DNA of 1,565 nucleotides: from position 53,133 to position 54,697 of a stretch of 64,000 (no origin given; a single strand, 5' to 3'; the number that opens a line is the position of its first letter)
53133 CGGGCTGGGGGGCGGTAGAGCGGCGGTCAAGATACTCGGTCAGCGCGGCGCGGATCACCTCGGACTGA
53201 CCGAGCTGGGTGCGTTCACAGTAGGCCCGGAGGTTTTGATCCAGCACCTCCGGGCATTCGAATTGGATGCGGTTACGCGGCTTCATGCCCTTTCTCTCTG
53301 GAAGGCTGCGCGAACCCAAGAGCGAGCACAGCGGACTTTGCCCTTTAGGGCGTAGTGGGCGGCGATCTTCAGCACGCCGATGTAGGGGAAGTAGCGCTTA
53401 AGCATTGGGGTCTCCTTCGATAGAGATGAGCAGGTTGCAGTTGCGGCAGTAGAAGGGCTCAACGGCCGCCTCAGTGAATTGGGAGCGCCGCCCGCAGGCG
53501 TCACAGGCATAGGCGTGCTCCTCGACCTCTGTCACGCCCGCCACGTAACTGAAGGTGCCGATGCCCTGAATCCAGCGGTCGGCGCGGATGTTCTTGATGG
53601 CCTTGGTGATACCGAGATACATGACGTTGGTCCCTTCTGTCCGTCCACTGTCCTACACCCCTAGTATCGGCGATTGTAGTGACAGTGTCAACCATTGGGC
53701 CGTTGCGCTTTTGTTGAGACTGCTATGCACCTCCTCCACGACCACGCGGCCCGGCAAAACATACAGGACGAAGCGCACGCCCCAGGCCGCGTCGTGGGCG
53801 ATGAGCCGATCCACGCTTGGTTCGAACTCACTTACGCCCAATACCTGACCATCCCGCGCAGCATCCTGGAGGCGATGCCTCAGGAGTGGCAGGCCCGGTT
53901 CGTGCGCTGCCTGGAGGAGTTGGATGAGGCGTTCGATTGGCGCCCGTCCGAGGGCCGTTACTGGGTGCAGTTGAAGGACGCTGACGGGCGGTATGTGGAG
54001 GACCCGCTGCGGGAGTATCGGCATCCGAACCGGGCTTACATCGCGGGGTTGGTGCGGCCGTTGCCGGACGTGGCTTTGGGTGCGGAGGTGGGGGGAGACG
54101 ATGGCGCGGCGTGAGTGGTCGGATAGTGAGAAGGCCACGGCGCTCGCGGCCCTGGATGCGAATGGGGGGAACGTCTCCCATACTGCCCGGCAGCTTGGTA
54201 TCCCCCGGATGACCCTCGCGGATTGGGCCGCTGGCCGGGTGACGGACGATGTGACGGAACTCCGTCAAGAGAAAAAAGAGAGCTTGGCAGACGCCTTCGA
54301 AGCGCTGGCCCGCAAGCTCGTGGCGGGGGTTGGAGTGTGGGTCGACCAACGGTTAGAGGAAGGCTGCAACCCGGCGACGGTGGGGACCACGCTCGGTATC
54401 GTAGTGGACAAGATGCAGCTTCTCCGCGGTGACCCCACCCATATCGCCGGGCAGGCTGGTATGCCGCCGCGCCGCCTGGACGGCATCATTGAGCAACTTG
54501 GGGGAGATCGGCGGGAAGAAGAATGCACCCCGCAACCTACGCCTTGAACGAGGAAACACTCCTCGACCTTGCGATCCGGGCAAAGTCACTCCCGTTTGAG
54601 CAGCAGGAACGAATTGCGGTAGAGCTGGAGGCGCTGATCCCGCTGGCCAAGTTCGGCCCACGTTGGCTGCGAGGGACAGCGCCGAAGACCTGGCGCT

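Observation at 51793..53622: Second opposite-strand module (Zn-ribbon, tiny basic protein, RHH, 81-aa protein; then a 97-aa protein plus a protein with an Xis-like HTH) just upstream of the terminase genes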

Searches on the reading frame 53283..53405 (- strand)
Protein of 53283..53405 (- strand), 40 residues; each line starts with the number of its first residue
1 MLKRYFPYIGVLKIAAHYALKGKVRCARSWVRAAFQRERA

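Call 5: search_protein_families(library=pfam, max_evalue=1, proteins=[window:53283-53405:-])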
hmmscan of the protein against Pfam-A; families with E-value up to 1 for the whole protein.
window:53283-53405:- (40 aa): 0 families

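Call 6: search_protein_families(library=phrogs, max_evalue=1, proteins=[window:53283-53405:-])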
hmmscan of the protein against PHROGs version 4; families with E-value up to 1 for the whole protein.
window:53283-53405:- (40 aa): 0 families

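Call 7: search_protein_families(library=padloc, max_evalue=1, proteins=[window:53283-53405:-])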
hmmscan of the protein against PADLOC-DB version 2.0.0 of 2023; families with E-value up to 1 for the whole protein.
window:53283-53405:- (40 aa): 0 families

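Call 8: search_protein_families(library=ncbifam, max_evalue=1, proteins=[window:53283-53405:-])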
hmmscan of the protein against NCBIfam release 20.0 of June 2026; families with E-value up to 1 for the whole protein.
window:53283-53405:- (40 aa): 0 families

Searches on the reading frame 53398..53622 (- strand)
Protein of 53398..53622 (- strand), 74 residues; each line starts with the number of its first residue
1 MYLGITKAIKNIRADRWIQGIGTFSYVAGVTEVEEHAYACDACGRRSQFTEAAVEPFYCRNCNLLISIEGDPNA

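Call 5: search_protein_families(library=pfam, max_evalue=1, proteins=[window:53398-53622:-])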
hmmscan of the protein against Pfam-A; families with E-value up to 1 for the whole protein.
window:53398-53622:- (74 aa): 6 families
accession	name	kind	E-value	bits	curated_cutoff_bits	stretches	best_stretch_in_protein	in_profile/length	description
PF07191.17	Zn_ribbon_6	-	0.0023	18.3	25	1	37-67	29-60/67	Double zinc ribbon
PF03107.22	C1_2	-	0.016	15.9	26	1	34-66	14-43/48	C1 domain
PF20097.4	DUF6487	-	0.019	15.8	24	1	40-66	36-62/67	Domain of unknown function (DUF6487)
PF17207.9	MCM_OB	-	0.099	12.8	24.8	1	31-63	28-60/126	MCM OB domain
PF13926.11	DUF4211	-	0.17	12.4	27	1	16-54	88-125/137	Domain of unknown function (DUF4211)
PF24485.1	zf-C2H2_DHX34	-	0.61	10.6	27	0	37-50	1-14/25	DHX34-like, C2H2-type zinc finger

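Call 6: search_protein_families(library=phrogs, max_evalue=1, proteins=[window:53398-53622:-])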
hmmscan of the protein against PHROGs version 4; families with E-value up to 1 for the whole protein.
window:53398-53622:- (74 aa): 2 families
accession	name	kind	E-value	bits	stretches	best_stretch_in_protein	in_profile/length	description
phrog_34931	-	unknown function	0.11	13.5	1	17-66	124-172/208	-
phrog_10121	-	unknown function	0.17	13.1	1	20-69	58-106/109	-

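Call 7: search_protein_families(library=padloc, max_evalue=1, proteins=[window:53398-53622:-])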
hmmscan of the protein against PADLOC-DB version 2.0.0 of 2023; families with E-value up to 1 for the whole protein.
window:53398-53622:- (74 aa): 2 families
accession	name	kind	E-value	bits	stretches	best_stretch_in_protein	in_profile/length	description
PDLC00933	Cas12u4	-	0.0046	13.9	1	26-66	385-425/488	Cas12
PDLC01700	Cas12f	-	0.0054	13.7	1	25-66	370-410/458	CAS-V-F; effector__SPE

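Call 8: search_protein_families(library=ncbifam, max_evalue=1, proteins=[window:53398-53622:-])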
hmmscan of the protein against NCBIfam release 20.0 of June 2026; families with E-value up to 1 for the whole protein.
window:53398-53622:- (74 aa): 3 families
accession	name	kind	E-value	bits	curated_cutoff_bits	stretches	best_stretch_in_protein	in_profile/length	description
NF004910.0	PRK06266.1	equivalog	0.033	13.4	180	1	32-64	119-151/185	transcription initiation factor E subunit alpha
NF003058.0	PRK03976.1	equivalog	0.037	14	87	1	26-64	25-62/91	50S ribosomal protein L37ae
TIGR04272.1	cxxc_cxxc_Mbark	domain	0.51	10.1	36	0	35-62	3-32/37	CxxC-x17-CxxC domain-containing protein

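Call 62: search_dna_similar(query=window:53398-53622:-, collection=phages, mode=protein, max_evalue=1)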
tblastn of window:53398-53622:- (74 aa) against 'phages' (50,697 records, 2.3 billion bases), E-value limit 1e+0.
Records with a match: 6; places in all: 6; records where one place covers at least 80% of the query: 0.
Best place of each record, by identity: <60% 6.
By first word of the organism name: Bacillus 3; Erwinia 3.
By host as written in the record: - 2; Erwinia amylovora 2; Bacillus thuringiensis BGSC 4AE1 1; Erwinia amylovora Ea102 1.
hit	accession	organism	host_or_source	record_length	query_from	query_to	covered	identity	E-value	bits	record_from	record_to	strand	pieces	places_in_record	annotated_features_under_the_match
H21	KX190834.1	Bacillus phage BMBtpLA3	Bacillus thuringiensis BGSC 4AE1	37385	2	48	64%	40.8%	5e-1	33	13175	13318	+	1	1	hypothetical protein (x2)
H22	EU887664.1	Bacillus phage TP21-L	-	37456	2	48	64%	40.8%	5e-1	33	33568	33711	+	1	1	gp46 | gp45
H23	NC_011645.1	Bacillus phage TP21-L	-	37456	2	48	64%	40.8%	5e-1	33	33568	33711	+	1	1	gp46 | gp45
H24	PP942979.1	Erwinia phage phB78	Erwinia amylovora Ea102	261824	7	63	77%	29.8%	5e-1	33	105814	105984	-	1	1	ATPase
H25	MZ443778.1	Erwinia phage pEa_SNUABM_30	Erwinia amylovora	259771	7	63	77%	29.8%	5e-1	33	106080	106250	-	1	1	hypothetical protein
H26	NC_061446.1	Erwinia phage pEa_SNUABM_30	Erwinia amylovora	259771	7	63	77%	29.8%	5e-1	33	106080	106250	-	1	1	ATPase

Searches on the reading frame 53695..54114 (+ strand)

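Call 5: search_protein_families(library=pfam, max_evalue=1, proteins=[window:53695-54114:+])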
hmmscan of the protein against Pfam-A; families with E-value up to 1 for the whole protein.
window:53695-54114:+ (139 aa): 0 families

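Call 6: search_protein_families(library=phrogs, max_evalue=1, proteins=[window:53695-54114:+])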
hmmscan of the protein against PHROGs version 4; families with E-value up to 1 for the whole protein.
window:53695-54114:+ (139 aa): 3 families
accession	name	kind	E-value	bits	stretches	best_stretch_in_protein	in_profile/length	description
phrog_3527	-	unknown function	8.2e-20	72.6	1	34-119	142-227/233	-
phrog_33008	-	unknown function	6.6e-12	46.6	1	18-115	118-214/224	-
phrog_10794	-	unknown function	1.2e-11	45.8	1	33-113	89-168/178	-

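Call 7: search_protein_families(library=padloc, max_evalue=1, proteins=[window:53695-54114:+])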
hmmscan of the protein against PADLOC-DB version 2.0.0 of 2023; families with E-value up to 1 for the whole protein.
window:53695-54114:+ (139 aa): 0 families

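Call 8: search_protein_families(library=ncbifam, max_evalue=1, proteins=[window:53695-54114:+])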
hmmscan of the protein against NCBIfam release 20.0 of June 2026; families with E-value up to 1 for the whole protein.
window:53695-54114:+ (139 aa): 0 families

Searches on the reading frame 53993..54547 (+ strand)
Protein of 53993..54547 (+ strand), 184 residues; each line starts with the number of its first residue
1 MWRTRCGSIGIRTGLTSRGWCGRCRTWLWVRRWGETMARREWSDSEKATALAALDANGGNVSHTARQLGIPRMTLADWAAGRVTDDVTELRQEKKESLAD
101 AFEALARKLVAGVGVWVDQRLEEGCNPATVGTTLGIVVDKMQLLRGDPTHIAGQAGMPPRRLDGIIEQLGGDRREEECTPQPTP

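Call 5: search_protein_families(library=pfam, max_evalue=1, proteins=[window:53993-54547:+])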
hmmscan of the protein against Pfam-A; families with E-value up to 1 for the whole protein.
window:53993-54547:+ (184 aa): 5 families
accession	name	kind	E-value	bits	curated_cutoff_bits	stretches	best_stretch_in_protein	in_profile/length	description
PF02954.25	HTH_8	-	8.3e-08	32.3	22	1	51-75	11-35/42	Bacterial regulatory protein, Fis family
PF01527.26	HTH_Tnp_1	-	7.6e-05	23.3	24.1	1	38-81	2-46/75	Transposase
PF13384.12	HTH_23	-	0.00037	20.7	24.6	1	43-78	3-37/50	Homeodomain-like domain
PF13518.12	HTH_28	-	0.0048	17.4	25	1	47-78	2-32/52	Helix-turn-helix domain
PF13556.12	HTH_30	-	0.045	14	27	1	51-75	5-29/59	PucR C-terminal helix-turn-helix domain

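Call 6: search_protein_families(library=phrogs, max_evalue=1, proteins=[window:53993-54547:+])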
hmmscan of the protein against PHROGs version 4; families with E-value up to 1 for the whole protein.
window:53993-54547:+ (184 aa): 11 families
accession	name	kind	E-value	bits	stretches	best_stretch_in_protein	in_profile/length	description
phrog_9425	-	transcription regulation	0.00017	22.3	1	52-85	14-47/72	transcriptional repressor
phrog_664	-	DNA, RNA and nucleotide metabolism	0.012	16.5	1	41-109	83-151/210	DNA binding protein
phrog_4102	-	head and packaging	0.09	13.9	1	36-101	8-71/166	terminase small subunit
phrog_2311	-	DNA, RNA and nucleotide metabolism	0.14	13.6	1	39-79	90-132/139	HTH DNA binding protein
phrog_638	-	transcription regulation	0.18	12.7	1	59-86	18-46/145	transcriptional regulator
phrog_268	-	unknown function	0.18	12.6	1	55-76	53-74/119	-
phrog_20467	-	DNA, RNA and nucleotide metabolism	0.22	12.4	1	4-76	24-96/112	HNH endonuclease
phrog_151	-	integration and excision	0.24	10.9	1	36-95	122-181/582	transposase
phrog_4583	-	transcription regulation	0.31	12.1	1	52-91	17-56/81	transcriptional repressor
phrog_13024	-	unknown function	0.33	11.4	1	48-77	191-220/233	-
phrog_409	-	transcription regulation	0.39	12.3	1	58-82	25-48/127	transcriptional regulator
